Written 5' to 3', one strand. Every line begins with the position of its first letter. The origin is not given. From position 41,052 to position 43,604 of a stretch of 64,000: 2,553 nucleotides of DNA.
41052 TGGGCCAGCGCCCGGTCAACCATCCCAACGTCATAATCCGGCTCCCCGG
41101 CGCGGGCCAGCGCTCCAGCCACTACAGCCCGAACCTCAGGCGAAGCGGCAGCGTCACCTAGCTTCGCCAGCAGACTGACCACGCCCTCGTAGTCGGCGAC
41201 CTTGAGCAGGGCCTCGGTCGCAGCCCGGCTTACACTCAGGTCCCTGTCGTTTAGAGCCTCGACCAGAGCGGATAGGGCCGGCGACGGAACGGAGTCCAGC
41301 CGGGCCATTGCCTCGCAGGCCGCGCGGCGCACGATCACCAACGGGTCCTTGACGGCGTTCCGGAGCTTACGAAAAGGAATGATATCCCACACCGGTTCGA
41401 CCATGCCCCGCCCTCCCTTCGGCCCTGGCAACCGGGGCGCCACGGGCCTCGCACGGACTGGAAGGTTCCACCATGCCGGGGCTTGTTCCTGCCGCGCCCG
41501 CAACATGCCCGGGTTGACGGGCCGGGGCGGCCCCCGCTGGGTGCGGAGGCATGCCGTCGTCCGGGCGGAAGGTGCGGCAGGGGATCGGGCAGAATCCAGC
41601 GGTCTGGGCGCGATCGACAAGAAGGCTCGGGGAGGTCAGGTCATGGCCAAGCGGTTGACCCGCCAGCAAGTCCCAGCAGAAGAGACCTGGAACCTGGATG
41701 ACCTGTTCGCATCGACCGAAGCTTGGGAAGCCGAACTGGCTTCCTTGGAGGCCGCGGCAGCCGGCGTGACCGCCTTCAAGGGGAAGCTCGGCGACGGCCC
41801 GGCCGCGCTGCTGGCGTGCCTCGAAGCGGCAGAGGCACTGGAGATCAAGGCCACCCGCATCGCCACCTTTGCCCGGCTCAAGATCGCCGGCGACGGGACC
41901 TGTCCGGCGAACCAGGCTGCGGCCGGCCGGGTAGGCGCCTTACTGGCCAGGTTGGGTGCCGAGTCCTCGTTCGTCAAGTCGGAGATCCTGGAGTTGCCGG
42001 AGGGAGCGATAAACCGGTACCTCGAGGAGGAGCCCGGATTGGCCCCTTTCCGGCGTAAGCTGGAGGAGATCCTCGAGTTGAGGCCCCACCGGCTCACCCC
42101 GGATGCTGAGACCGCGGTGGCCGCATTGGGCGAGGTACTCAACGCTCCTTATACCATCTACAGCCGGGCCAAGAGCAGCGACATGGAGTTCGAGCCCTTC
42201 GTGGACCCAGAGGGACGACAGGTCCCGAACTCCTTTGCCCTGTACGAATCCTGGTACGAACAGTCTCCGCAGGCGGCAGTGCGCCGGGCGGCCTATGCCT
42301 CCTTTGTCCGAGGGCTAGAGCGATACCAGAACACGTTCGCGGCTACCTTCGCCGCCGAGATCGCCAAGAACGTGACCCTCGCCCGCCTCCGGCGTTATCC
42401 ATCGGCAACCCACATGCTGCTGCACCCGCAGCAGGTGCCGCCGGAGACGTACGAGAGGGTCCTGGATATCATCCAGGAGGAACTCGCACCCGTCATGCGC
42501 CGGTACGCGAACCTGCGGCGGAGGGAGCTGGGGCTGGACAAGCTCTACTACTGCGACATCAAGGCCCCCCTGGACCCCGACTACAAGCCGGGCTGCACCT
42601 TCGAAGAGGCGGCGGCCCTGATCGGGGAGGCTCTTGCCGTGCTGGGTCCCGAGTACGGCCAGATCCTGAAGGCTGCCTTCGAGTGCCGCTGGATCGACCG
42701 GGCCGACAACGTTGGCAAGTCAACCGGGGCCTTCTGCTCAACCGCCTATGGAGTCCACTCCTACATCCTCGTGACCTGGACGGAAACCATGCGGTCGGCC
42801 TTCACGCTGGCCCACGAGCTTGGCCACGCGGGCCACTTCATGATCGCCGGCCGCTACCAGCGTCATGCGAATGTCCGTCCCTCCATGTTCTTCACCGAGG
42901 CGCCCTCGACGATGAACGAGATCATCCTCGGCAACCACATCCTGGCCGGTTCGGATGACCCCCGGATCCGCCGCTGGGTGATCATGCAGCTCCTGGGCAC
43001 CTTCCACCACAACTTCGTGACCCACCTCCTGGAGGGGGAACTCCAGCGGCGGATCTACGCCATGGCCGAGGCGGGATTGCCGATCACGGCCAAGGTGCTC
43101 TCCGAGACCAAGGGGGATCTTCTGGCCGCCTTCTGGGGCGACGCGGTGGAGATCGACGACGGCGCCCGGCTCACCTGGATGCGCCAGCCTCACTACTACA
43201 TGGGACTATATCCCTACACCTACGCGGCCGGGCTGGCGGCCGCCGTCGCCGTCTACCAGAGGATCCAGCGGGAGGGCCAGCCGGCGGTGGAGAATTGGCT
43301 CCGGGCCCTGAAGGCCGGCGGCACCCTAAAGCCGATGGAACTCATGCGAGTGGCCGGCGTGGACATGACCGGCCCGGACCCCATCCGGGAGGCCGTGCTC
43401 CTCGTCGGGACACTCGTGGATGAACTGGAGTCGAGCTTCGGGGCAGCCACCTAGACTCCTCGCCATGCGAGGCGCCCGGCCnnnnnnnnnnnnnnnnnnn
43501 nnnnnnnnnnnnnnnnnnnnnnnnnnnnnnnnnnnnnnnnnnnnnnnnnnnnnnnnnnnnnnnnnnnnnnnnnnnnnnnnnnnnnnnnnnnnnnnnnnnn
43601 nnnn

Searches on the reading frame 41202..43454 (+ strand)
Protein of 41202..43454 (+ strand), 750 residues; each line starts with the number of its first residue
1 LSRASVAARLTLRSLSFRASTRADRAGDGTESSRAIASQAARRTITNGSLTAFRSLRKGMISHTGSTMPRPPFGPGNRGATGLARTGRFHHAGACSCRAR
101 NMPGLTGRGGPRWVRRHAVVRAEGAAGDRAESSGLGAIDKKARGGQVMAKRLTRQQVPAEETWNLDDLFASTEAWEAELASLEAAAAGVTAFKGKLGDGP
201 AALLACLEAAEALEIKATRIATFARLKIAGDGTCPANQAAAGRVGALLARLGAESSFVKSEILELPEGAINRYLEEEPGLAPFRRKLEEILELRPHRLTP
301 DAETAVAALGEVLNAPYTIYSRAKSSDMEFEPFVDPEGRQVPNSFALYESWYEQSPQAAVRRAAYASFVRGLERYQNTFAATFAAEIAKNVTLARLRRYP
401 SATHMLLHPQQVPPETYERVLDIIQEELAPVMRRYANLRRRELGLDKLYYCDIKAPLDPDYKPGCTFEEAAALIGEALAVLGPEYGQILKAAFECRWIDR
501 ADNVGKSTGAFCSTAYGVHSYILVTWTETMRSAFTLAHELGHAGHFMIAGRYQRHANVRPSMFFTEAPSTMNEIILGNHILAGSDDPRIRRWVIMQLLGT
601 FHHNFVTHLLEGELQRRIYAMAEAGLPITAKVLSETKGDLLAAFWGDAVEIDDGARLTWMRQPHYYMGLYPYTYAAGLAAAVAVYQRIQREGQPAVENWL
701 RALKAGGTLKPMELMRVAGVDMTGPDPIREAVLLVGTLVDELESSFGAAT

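Call 55: search_protein_families(library=pfam, proteins=[window:41202-43454:+], max_evalue=0.00001)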
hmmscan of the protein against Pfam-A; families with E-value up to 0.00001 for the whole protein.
window:41202-43454:+ (750 aa): 2 families
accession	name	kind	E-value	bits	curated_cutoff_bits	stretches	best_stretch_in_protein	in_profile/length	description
PF01432.26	Peptidase_M3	-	1.3e-43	150.5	27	1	353-731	3-454/457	Peptidase family M3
PF08439.15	Peptidase_M3_N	-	7.6e-19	68.1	25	1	261-330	1-70/70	Oligopeptidase F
